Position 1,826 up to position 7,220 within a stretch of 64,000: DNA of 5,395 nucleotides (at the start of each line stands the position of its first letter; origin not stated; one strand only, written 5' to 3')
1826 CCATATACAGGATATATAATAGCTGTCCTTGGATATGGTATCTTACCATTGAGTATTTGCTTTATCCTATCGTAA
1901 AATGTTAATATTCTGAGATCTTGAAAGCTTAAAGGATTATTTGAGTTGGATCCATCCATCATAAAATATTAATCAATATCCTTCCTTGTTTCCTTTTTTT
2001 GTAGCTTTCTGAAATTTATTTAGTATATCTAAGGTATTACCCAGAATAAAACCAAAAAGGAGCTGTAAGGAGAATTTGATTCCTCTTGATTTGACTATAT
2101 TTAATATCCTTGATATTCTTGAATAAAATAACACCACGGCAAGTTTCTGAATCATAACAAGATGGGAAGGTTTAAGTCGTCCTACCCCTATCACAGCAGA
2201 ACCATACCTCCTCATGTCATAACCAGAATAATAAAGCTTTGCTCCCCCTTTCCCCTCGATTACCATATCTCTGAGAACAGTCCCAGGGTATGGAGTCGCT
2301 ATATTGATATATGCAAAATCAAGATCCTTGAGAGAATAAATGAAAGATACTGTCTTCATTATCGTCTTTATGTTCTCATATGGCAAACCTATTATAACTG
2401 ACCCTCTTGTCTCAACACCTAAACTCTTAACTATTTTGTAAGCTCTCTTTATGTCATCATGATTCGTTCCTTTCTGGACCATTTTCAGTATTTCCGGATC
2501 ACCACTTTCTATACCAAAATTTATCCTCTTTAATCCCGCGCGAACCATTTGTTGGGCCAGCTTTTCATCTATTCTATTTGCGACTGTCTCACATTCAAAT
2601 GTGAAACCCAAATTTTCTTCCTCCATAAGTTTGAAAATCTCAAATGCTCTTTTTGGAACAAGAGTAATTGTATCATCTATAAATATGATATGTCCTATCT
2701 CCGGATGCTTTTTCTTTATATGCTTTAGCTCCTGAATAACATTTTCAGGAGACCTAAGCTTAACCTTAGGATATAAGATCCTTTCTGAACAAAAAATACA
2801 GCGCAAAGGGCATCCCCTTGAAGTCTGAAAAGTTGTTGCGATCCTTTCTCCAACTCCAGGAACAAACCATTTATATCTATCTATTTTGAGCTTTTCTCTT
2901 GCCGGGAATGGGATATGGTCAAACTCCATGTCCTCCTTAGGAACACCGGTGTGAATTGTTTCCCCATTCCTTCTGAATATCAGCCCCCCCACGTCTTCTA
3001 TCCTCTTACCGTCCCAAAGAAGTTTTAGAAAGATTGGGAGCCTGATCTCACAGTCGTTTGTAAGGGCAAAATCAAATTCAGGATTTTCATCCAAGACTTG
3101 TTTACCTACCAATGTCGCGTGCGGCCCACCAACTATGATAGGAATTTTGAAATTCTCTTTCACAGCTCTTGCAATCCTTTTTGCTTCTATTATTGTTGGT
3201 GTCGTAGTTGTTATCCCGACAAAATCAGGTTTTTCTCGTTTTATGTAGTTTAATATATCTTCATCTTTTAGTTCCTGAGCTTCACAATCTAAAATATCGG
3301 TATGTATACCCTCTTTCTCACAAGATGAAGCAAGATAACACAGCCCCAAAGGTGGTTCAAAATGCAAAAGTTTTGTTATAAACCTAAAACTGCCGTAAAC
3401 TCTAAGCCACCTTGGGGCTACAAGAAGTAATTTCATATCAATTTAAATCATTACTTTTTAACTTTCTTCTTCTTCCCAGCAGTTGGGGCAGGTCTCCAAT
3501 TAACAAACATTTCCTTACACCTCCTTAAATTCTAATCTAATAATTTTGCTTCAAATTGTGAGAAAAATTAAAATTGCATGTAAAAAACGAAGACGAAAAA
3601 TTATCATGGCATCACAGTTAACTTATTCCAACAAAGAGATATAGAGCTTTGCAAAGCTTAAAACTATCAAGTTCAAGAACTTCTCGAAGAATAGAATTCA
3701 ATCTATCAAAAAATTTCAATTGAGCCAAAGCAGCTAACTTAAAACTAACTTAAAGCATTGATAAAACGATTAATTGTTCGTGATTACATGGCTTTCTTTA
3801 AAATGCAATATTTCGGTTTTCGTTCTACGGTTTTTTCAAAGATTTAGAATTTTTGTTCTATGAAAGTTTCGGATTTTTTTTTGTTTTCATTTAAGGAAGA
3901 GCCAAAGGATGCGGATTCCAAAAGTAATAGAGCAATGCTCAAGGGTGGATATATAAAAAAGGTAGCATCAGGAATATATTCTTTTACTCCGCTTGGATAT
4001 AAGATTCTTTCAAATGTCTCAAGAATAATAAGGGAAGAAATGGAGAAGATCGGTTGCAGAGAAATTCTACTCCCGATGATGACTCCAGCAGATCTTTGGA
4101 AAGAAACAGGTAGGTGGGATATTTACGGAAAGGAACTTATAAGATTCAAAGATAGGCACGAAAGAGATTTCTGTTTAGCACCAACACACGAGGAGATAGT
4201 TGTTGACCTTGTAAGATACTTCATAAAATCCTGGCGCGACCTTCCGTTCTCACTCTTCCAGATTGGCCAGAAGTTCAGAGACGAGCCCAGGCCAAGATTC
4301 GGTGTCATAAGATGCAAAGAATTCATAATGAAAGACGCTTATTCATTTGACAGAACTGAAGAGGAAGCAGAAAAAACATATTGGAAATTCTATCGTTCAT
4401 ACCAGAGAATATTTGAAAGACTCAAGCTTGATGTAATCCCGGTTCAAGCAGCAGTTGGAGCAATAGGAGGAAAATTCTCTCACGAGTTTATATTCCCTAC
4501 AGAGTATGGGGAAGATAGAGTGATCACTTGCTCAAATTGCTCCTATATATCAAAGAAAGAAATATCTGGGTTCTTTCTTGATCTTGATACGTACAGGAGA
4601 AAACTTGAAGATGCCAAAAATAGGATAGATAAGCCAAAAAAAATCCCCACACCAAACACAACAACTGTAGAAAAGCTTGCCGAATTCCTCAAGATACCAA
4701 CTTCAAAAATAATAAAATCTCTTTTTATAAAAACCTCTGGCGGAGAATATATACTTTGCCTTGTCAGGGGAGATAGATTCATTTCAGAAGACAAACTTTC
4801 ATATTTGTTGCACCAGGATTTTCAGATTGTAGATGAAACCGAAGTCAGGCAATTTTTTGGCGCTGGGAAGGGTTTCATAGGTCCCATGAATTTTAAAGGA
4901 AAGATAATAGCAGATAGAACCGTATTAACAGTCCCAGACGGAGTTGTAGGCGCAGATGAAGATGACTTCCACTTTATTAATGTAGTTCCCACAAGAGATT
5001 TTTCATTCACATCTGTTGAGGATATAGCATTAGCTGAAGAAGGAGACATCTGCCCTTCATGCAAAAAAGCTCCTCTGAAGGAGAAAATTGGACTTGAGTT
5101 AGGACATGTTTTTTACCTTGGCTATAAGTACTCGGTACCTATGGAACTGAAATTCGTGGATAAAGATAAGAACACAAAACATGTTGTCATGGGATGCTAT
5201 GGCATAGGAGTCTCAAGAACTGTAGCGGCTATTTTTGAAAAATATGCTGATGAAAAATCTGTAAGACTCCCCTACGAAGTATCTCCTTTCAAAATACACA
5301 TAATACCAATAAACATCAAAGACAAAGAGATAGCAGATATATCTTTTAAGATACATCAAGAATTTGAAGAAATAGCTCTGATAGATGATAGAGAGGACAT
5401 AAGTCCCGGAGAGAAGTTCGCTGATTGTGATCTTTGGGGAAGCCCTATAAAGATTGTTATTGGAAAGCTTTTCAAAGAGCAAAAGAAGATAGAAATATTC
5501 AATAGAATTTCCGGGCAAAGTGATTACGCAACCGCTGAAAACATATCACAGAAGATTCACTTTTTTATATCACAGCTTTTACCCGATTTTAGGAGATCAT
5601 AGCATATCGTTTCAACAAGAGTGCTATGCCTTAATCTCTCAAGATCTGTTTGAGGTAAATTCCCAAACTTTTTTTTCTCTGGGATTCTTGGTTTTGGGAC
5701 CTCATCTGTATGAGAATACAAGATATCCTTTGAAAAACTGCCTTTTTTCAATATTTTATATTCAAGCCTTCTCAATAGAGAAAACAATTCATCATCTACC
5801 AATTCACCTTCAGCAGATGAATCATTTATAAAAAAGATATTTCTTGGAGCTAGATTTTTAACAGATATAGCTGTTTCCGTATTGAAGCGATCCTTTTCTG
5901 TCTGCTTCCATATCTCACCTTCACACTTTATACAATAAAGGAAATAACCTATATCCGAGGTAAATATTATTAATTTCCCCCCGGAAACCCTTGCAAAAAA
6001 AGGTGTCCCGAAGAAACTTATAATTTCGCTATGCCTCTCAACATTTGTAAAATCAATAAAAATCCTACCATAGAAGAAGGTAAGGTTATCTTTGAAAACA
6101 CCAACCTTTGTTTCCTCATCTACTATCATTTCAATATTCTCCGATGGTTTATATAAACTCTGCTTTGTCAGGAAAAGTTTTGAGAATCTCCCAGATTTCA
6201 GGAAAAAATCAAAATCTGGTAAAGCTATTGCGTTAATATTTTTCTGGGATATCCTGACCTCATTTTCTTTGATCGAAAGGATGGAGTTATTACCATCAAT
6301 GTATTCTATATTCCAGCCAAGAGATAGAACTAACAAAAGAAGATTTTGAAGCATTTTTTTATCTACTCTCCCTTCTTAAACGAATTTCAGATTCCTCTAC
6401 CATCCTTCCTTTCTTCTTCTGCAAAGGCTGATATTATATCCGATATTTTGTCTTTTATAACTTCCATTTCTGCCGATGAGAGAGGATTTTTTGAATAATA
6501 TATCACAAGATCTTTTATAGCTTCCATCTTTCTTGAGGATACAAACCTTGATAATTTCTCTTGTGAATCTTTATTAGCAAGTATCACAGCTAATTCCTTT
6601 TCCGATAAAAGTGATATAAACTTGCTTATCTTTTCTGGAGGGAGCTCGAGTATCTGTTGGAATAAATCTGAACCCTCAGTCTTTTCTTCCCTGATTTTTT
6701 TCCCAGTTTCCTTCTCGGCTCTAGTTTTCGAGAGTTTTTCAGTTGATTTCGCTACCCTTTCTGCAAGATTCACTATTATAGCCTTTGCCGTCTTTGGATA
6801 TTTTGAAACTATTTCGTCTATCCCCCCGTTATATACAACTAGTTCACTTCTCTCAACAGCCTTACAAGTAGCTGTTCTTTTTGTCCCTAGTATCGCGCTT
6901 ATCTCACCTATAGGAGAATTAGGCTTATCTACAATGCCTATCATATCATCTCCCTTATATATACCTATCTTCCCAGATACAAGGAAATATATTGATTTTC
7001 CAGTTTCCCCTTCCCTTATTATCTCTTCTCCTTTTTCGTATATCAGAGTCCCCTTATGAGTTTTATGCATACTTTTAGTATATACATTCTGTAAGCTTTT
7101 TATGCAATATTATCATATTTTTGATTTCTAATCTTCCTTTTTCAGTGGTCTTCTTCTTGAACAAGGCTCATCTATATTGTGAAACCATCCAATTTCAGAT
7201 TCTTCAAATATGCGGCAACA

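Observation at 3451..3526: Unannotated 19-codon ORF with a groEL-grade ribosome-binding site, 14 nt upstream of a B12-radical-SAM gene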

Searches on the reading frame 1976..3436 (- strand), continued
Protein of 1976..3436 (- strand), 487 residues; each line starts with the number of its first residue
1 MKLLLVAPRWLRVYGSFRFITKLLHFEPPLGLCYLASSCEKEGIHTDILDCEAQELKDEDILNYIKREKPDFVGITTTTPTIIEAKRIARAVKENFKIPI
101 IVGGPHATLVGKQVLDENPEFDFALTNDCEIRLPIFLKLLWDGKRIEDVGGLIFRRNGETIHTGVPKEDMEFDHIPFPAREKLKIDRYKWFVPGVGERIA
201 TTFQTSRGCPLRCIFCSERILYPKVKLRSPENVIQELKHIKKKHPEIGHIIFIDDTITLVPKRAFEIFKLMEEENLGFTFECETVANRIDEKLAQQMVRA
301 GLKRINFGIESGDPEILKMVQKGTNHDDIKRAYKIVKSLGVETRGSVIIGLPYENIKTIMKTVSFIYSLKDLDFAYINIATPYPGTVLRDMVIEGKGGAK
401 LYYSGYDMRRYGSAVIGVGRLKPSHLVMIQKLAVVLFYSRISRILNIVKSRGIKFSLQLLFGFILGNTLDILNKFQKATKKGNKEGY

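Call 26: find_related_loci(query=A1, collection=genome_contigs, flank=4000)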
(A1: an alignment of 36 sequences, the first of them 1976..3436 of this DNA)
Query A1 (487 aa) in genome_contigs; peptide patterns used: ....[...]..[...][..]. (x = any residue, [..] = any of these).
600 stretches matched a pattern (row limit reached: there are more); 579 encode a relative of the query (tblastn E <= 1e-3); the best 80 are kept; 80 distinct loci.
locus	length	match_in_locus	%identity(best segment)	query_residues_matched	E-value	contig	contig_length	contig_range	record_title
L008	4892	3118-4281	35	1-392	3e-65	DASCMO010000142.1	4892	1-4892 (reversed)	MAG TPA_asm: Planctomycetota bacterium isolate Fu_MAG_107 c_000001269538, whole genome shotgun sequence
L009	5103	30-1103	37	69-431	1e-63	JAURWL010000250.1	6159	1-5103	MAG: Dehalococcoidales bacterium isolate E10_concoct.bin.145 E10_k141_550590, whole genome shotgun sequence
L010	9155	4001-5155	36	1-394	9e-63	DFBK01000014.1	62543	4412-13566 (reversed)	MAG TPA_asm: Anaerolineales bacterium UBA3082 UBA3082_contig_3345, whole genome shotgun sequence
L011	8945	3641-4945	32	29-480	1e-61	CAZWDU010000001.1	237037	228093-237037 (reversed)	MAG TPA_asm: uncultured Candidatus Bathyarchaeia archaeon isolate binchicken_co43_174 genome assembly, contig: NODE_11_l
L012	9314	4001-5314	33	3-447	3e-60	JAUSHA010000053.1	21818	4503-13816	MAG: bacterium isolate E14_metabat.bin.161 E14_k141_1806972, whole genome shotgun sequence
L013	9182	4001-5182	31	2-407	6e-59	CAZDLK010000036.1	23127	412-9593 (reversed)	MAG TPA_asm: uncultured Candidatus Bathyarchaeia archaeon isolate binchicken_co27_437 genome assembly, contig: NODE_3908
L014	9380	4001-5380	31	2-469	2e-58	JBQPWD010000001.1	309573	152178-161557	MAG: Candidatus Bathyarchaeota archaeon isolate SZTDM_202302_bins_159 SZTDM_202302_bins_159_scaffold_1, whole genome sho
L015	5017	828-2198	31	1-448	2e-58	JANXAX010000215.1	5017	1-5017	MAG: Anaerolineae bacterium isolate SKYB15 NODE_215_length_5017_cov_2.570243, whole genome shotgun sequence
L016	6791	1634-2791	35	1-392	5e-58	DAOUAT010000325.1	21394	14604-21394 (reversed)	MAG TPA_asm: Anaerolineae bacterium isolate H66_683 k113_108078, whole genome shotgun sequence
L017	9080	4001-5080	36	28-391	1e-57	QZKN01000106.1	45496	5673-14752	MAG: Candidatus Omnitrophota bacterium isolate SURF_12 Ga0104751_1001139, whole genome shotgun sequence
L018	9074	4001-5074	33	28-394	5e-58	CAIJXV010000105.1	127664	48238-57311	uncultured bacterium isolate Loclat_bin-05825 genome assembly, contig: bin-05825:105/124, whole genome shotgun sequence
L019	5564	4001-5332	32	1-449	1e-57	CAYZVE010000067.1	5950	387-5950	MAG TPA_asm: uncultured archaeon isolate binchicken_co387_541 genome assembly, contig: NODE_19303_length_5950_cov_13.242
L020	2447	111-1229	32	1-390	2e-58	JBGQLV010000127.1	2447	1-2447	MAG: Thermodesulfovibrionia bacterium isolate OBJ2_061818_150_9 k141_97766_length_2447_cov_10.0000, whole genome shotgun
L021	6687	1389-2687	32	1-453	2e-55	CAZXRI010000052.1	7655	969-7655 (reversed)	MAG TPA_asm: uncultured Methanosarcinales archaeon isolate SRP062349_co5_102 genome assembly, contig: NODE_5358_length_7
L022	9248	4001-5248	33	28-451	2e-55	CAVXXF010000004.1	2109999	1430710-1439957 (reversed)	MAG: uncultured Thermoleophilia bacterium isolate MFD04716.bin.1.399 genome assembly, contig: contig_6113, whole genome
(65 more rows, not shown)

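Call 52: search_solved_structures(query=window:1976-3436:-, max_evalue=0.001)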
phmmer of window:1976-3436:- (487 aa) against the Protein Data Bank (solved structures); distinct sequences matched with E-value up to 0.001: 7.
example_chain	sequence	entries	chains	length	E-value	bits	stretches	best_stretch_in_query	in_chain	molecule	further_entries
6fd2_B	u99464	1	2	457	2.9e-22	82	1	176-394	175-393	Putative apramycin biosynthetic oxidoreductase 4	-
9ccb_A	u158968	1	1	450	2.1e-11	46.2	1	202-392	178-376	Radical SAM core domain-containing protein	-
5ul2_A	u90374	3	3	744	1.2e-05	27.1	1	68-348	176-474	OxsB protein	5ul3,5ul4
6iad_A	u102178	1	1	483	2.6e-05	26.1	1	283-372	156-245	Histone acetyltransferase, ELP3 family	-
6iaz_A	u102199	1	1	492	2.7e-05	26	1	283-372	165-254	Histone acetyltransferase, ELP3 family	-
6ia8_A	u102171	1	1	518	2.9e-05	25.9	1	283-372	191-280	Histone acetyltransferase, ELP3 family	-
7kdx_A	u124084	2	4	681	0.00041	22.1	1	70-360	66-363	Methyltransferase TokK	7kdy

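Call 90: predict_structure(alignment_id=A1)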
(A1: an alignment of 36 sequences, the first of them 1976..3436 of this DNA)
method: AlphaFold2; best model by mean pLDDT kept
length: 487 residues; sequences in the alignment: 36
mean_pLDDT: 92.3   pTM: 0.90
mean pLDDT of the five models: 92.3, 91.4, 91.3, 90.7, 90.6
residues with pLDDT >= 90: 388; 70-90: 80; 50-70: 14; < 50: 5
segments of 3 or more residues with pLDDT < 50: 483-487
pLDDT, mean of each block of 10 residues (from residue 1): 97 83 88 98 98 96 98 97 96 98 96 97 96 97 95 96 87 95 95 91 95 91 93 98 98 95 98 97 95 98 97 95 94 97 96 97 96 93 94 95 85 89 95 89 83 76 70 67 45
secondary structure, 60 per line:
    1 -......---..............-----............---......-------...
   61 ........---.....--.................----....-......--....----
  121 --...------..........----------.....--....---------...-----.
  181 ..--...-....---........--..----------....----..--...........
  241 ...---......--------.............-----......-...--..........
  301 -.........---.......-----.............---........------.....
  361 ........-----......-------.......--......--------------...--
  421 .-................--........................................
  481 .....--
elements in order: E2-7 H11-24 H30-41 E45-50 H58-68 E72-76 H79-95 E100-103 H105-110 H113-116 E123-125 H132-141 E152-156 E159-162 E189-192 E196-203 H218-221 H230-243 E247-252 H261-273 E279-284 H291-300 E302-310 H314-320 H326-338 E342-349 H356-368 E374-379 H387-393 E399-401 E416-418 H423-438 H441-485

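Call 93: fold_search(model_id=the predicted structure, library=pdb)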
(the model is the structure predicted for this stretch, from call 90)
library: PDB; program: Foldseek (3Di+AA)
matches with E <= 10: 1920; with E <= 0.001: 182
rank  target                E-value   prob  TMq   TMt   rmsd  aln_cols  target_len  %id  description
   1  6fd2_B                7.3e-24  1.00  0.72  0.77   4.2       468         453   21  Radical SAM 1,2-diol dehydratase AprD4 in complex with its substrate paromamine (released 2018-01-17)
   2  6fd2_A                3.5e-23  1.00  0.74  0.79   5.6       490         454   19  Radical SAM 1,2-diol dehydratase AprD4 in complex with its substrate paromamine (released 2018-01-17)
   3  6wte_A                4.4e-23  1.00  0.71  0.62   6.1       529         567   14  Structure of radical S-adenosylmethionine methyltransferase, TsrM, from Kitasatospora setae with cobalamin and [4Fe-4S (released 2020-12-23)
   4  6wte_B                3.3e-22  1.00  0.67  0.62   7.7       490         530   16  Structure of radical S-adenosylmethionine methyltransferase, TsrM, from Kitasatospora setae with cobalamin and [4Fe-4S (released 2020-12-23)
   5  5ul4                  4.4e-22  1.00  0.71  0.49  10.8       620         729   16  Structure of Cobalamin-dependent S-adenosylmethionine radical enzyme OxsB with aqua-cobalamin and S-adenosylmethionine b (released 2017-04-19)
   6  6wtf_A                7.1e-22  1.00  0.64  0.58   6.4       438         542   17  Structure of radical S-adenosylmethionine methyltransferase, TsrM, from Kitasatospora setae with tryptophan substrate  (released 2020-12-23)
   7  9ccb                  1.1e-21  1.00  0.62  0.71   2.8       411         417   18  X-ray crystal structure of methyl-coenzyme M reductase glutamine methylase (MgmA) from Methanothermobacter marburgensis  (released 2025-01-01)
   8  6wtf_B                1.7e-21  1.00  0.68  0.62   6.7       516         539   16  Structure of radical S-adenosylmethionine methyltransferase, TsrM, from Kitasatospora setae with tryptophan substrate  (released 2020-12-23)
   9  5ul3                  5.1e-21  1.00  0.63  0.43  11.3       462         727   19  Structure of Cobalamin-dependent S-adenosylmethionine radical enzyme OxsB with aqua-cobalamin bound (released 2017-04-19)
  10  5ul2                  1.0e-19  1.00  0.67  0.46   4.1       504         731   19  Structure of Apo, SeMet-labeled Cobalamin-dependent S-adenosylmethionine radical enzyme OxsB (released 2017-04-19)
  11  9n1d                  2.8e-18  1.00  0.70  0.56   6.5       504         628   18  Crystal structure of CysS from Corallococcus sp. CA054B with 5'-deoxyadenosine and methionine bound (released 2026-01-28)
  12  9n1b                  3.7e-18  1.00  0.71  0.56   6.5       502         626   17  Crystal structure of CysS from Corallococcus sp. CA054B with 5'-deoxyadenosine, methionine, and pantetheinylated 3-metho (released 2026-01-28)
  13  9n1c                  1.1e-17  1.00  0.71  0.57   6.4       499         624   17  Crystal structure of CysS from Corallococcus sp. CA054B with 5'-deoxyadenosine, methionine, and pantetheinylated 3-ethox (released 2026-01-28)
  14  7kdx_B                2.8e-17  1.00  0.70  0.52   5.3       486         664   16  Crystal structure of Streptomyces tokunonesis TokK with hydroxycobalamin, 5'-deoxyadenosine, and methionine (released 2022-01-12)
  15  7kdx_A                8.1e-17  1.00  0.67  0.51   5.6       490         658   16  Crystal structure of Streptomyces tokunonesis TokK with hydroxycobalamin, 5'-deoxyadenosine, and methionine (released 2022-01-12)
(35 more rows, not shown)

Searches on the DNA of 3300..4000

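Call 11: search_rna_families(source=window, start=3300, end=4000, threshold=evalue, max_evalue=5)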
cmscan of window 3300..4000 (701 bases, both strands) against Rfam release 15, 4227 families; matches with E-value up to 5: 2.
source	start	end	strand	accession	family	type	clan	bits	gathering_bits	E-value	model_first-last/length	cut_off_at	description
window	3339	3423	-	RF03181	mir-2755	Gene; miRNA;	-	19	76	0.18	1-74/74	no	mir-2755 microRNA precursor family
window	3667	3901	-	RF01402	STnc150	Gene; sRNA;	-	15.8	60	0.6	1-267/267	no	STnc150 Hfq binding RNA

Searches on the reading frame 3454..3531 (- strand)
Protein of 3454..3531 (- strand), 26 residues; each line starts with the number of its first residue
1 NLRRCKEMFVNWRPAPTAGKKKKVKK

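Call 39: search_protein_families(library=ncbifam, proteins=[window:3454-3531:-], max_evalue=10)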
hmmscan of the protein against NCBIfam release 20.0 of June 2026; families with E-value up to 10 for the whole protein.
seq(26 aa): 0 families

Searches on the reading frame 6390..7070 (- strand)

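Call 59: search_protein_families(library=pfam, proteins=[window:6390-7070:-], max_evalue=0.000001)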
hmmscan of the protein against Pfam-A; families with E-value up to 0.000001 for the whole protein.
window:6390-7070:- (227 aa): 1 family
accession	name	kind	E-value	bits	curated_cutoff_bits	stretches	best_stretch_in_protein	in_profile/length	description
PF00027.35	cNMP_binding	-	2.2e-13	50.4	27.5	1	11-80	4-77/89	Cyclic nucleotide-binding domain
